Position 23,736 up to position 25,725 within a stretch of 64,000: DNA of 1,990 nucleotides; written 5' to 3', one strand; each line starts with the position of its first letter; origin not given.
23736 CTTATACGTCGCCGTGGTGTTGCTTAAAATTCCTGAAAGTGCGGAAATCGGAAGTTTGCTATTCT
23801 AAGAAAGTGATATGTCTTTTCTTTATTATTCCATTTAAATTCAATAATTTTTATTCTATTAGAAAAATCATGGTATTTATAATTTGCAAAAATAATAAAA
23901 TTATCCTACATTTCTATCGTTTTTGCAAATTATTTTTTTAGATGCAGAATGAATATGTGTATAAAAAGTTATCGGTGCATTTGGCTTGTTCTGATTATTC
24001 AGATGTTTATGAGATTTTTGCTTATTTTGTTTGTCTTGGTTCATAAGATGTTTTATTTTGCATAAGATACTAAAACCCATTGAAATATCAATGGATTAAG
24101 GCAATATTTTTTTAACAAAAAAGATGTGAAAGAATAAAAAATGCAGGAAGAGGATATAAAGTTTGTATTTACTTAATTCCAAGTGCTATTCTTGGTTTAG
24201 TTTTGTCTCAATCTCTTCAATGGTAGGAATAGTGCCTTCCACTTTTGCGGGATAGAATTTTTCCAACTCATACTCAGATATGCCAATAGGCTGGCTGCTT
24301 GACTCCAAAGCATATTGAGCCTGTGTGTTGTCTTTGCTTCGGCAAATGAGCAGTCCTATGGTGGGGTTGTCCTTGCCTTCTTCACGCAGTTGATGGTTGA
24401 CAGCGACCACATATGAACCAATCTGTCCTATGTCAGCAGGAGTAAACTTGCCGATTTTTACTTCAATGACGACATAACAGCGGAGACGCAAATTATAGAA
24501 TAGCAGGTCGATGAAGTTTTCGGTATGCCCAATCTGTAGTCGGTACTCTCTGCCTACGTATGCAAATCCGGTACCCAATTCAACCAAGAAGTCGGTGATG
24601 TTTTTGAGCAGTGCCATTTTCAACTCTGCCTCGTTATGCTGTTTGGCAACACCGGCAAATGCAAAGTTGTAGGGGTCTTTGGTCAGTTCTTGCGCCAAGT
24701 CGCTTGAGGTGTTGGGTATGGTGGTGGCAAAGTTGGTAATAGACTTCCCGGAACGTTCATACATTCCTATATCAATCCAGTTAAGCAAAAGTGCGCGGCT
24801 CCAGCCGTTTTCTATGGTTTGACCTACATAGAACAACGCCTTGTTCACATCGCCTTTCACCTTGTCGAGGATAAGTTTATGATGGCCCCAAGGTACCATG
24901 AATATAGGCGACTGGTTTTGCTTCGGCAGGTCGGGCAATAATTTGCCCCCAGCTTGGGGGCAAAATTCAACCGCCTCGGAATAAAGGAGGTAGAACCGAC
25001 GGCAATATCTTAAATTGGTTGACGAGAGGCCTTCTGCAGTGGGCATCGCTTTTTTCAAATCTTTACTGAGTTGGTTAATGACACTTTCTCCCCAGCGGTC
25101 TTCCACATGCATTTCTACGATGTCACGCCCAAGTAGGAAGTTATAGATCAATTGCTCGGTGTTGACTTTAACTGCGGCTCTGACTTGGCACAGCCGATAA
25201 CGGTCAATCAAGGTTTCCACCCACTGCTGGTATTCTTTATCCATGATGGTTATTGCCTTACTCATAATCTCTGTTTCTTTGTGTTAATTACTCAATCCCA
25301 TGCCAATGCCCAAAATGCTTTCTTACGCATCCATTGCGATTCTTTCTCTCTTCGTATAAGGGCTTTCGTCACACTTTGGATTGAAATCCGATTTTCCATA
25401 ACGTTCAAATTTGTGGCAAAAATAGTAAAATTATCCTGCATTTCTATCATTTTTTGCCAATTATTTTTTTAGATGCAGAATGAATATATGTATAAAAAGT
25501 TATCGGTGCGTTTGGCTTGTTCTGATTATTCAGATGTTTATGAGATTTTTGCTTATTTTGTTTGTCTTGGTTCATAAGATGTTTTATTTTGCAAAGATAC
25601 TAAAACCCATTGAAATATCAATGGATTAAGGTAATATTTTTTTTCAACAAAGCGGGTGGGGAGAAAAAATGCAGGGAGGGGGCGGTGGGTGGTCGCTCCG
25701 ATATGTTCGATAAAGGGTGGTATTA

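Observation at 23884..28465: Cassette-like array: four copies of one promoter-bearing intergenic repeat, each upstream of a different defence/toxin unit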

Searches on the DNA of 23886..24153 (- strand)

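Call 24: search_dna_similar(query=window:23886-24153:-, collection=plasmids, mode=distant, max_evalue=0.01)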
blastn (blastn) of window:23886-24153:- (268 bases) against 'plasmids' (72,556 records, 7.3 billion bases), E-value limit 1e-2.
No match.

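Call 25: search_dna_similar(query=window:23886-24153:-, collection=phages, mode=distant, max_evalue=0.01)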
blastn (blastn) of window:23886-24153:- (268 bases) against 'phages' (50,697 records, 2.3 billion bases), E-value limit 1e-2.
No match.

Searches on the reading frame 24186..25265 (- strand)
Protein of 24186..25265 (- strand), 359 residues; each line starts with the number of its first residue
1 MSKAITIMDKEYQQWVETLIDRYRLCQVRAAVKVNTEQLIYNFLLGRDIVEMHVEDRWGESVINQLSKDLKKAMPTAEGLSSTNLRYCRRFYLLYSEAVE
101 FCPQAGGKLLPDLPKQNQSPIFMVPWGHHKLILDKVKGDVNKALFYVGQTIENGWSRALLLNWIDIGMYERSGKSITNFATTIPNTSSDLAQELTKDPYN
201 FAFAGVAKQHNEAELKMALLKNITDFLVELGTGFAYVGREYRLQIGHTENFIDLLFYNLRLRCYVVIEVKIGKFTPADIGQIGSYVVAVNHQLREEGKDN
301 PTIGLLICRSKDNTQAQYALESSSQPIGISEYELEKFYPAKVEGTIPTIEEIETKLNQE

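Call 6: search_protein_families(library=pfam, proteins=[window:24186-25265:-])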
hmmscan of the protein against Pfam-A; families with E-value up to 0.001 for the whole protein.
window:24186-25265:- (359 aa): 2 families
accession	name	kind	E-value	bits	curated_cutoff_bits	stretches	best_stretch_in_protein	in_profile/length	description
PF06250.17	YhcG_C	-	2e-57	193.9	32.5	1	192-346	1-156/157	YhcG PDDEXK nuclease domain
PF17761.7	DUF1016_N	-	9.2e-29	100.7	32.8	1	22-171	5-137/137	DUF1016 N-terminal domain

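Call 11: search_protein_families(library=padloc, proteins=[window:24186-25265:-])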
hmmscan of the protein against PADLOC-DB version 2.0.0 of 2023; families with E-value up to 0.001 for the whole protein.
window:24186-25265:- (359 aa): 27 families (the best 25 are shown)
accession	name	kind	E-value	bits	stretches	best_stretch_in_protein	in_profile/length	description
PDLC04810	PDC-S02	-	8.9e-147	486.9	1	1-358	1-352/355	-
PDLC04795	PDC-S02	-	1.1e-119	397.8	1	7-358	19-352/357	-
PDLC04831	PDC-S02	-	8.1e-112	372.1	1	7-358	6-339/346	-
PDLC04803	PDC-S02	-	3.2e-90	300.4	1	76-355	6-263/269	-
PDLC04826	PDC-S02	-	5.3e-74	246.6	1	1-235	1-217/222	-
PDLC04807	PDC-S02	-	4.5e-70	234.6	1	9-346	10-325/351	-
PDLC04813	PDC-S02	-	5.1e-64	213.3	1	190-358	3-170/175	-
PDLC04822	PDC-S02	-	6.2e-45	152.1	1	17-315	15-291/294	-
PDLC04827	PDC-S02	-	2e-40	136.8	1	8-247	6-231/234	-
PDLC04798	PDC-S02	-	1.8e-37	127.6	1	192-356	48-213/222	-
PDLC04811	PDC-S02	-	2.1e-37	126.6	1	1-186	1-169/172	-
PDLC04804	PDC-S02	-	8.1e-36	121.6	1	8-213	7-196/203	-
PDLC04800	PDC-S02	-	3.1e-32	109.6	1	1-140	1-123/129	-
PDLC04820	PDC-S02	-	1.3e-29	101.3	1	27-343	39-311/332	-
PDLC01464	PD_DExK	-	4.3e-26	89.8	2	139-268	11-126/126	"CAS-I,CAS-II,CAS-III,CAS-IV,CAS-V,CAS-VI; associated"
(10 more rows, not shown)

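Call 15: find_encoding_contigs(protein=window:24186-25265:-, flank=10000, max_places=10)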
Protein window:24186-25265:- (359 aa): no gene with exactly this product is on record in the collection.

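Call 33: find_homologous_proteins(query=window:24189-25244:-, max_evalue=1e-60)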
Query window:24189-25244:- (352 aa): 7948 proteins with E <= 1e-60 among 8000 candidates; the best 120 are listed.
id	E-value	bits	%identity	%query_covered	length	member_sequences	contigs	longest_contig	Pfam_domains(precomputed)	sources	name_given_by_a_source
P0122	1.1e-236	802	100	100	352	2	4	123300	PF17761.8,PF06250.18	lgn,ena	-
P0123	1.1e-216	737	88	100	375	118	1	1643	PF17761.8,PF06250.18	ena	-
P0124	4.9e-201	685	80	100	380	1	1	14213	PF17761.8,PF06250.18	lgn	-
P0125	6.1e-199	678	79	100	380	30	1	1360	PF17761.8,PF06250.18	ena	-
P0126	8.9e-199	678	80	100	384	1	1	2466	PF17761.8,PF06250.18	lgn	-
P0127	3.2e-198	676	79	100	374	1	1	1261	PF17761.8,PF06250.18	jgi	-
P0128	1.5e-197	674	79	100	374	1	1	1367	PF17761.8,PF06250.18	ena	-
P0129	3.5e-197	672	79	100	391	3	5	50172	PF17761.8,PF06250.18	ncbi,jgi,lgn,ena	-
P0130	8.3e-197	671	78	100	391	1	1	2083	PF17761.8,PF06250.18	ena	-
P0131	9.6e-197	671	78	100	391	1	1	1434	PF17761.8,PF06250.18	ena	-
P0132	9.7e-197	671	79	100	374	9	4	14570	PF17761.8,PF06250.18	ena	-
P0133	3.7e-196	669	78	100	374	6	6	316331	PF17761.8,PF06250.18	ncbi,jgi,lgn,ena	-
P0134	5.3e-196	669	79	100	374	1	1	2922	PF17761.8,PF06250.18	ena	-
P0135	5.3e-196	669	78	100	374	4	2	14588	PF17761.8,PF06250.18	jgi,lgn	jgi:predicted nuclease of restriction endonuclease-like (RecB) superfamily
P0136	5.4e-196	669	78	100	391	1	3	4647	PF17761.8,PF06250.18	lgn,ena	-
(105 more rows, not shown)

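Call 35: find_encoding_contigs(protein=P0124, flank=7000, max_places=4)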
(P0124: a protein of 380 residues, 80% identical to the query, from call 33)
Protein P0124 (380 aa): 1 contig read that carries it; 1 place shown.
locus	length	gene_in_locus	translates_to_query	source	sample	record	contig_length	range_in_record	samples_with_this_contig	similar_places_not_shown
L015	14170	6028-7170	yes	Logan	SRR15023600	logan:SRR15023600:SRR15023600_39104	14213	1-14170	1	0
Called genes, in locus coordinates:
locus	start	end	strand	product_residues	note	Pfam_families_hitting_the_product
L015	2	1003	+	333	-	?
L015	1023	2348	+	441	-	PF13175:AAA_15 (weak), PF13476:AAA_23, PF13304:AAA_21 (weak)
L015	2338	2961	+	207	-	-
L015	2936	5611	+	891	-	PF04851:ResIII, PF18766:SWI2_SNF2, PF00271:Helicase_C (faint), PF19778:RE_endonuc (weak)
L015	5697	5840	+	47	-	-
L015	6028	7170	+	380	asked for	PF17761:DUF1016_N, PF06250:YhcG_C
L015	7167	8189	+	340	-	PF04245:NA37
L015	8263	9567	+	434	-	PF22013:PG_1098_Fer, PF18096:Thump_like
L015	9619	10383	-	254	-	PF10728:DUF2520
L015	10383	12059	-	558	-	PF00485:PRK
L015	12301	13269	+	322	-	-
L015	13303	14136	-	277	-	PF01223:Endonuclease_NS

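Call 37: find_encoding_contigs(protein=P0123, flank=3000, max_places=6)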
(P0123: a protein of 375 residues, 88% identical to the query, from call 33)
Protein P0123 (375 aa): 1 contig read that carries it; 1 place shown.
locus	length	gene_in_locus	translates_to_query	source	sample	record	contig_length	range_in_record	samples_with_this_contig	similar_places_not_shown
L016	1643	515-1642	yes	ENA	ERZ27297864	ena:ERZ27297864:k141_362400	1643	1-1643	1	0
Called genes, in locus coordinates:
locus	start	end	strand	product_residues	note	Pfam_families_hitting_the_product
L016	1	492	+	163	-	?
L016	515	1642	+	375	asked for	PF17761:DUF1016_N, PF06250:YhcG_C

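Call 42: find_encoding_contigs(protein=P0122, flank=6000, max_places=8)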
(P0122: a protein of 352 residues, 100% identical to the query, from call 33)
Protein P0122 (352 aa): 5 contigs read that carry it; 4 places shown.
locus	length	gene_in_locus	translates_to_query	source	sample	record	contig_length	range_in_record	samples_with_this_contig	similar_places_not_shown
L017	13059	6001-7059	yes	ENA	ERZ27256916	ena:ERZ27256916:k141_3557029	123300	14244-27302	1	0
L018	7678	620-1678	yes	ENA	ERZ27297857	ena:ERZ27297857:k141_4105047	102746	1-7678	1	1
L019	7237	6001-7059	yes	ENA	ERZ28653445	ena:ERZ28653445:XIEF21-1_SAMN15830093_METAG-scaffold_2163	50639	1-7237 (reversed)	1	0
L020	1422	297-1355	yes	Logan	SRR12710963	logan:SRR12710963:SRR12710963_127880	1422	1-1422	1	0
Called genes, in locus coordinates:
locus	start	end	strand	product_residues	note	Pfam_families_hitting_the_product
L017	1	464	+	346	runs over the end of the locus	PF13528:Glyco_trans_1_3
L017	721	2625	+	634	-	PF00012:HSP70, PF06723:MreB_Mbl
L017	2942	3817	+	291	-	PF02498:Bro-N (faint), PF02661:Fic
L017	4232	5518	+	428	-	PF02661:Fic, PF08279:HTH_11 (faint), PF08220:HTH_DeoR (weak)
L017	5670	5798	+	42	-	-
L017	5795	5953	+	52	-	-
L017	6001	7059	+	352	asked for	PF17761:DUF1016_N, PF06250:YhcG_C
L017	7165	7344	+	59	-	-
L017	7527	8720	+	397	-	-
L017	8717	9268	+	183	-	PF21980:MksE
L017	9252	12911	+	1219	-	PF12128:DUF3584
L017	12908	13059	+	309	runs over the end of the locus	PF23947:DUF7281 (weak)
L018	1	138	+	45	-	?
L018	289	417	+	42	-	-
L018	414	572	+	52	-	-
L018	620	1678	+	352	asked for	PF17761:DUF1016_N, PF06250:YhcG_C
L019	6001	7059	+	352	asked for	PF17761:DUF1016_N, PF06250:YhcG_C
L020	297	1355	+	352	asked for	PF17761:DUF1016_N, PF06250:YhcG_C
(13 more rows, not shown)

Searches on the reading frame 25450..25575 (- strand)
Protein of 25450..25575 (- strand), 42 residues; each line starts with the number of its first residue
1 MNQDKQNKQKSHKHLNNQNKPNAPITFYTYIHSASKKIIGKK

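Call 26: find_homologous_proteins(query=window:25450-25575:-, max_evalue=10)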
Query seq(42 aa) (42 aa): 1 proteins with E <= 10 among 1 candidates.
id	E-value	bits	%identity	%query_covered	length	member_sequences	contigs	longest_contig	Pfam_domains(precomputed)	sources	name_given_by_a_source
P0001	5.8e-17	76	95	98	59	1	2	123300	-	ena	-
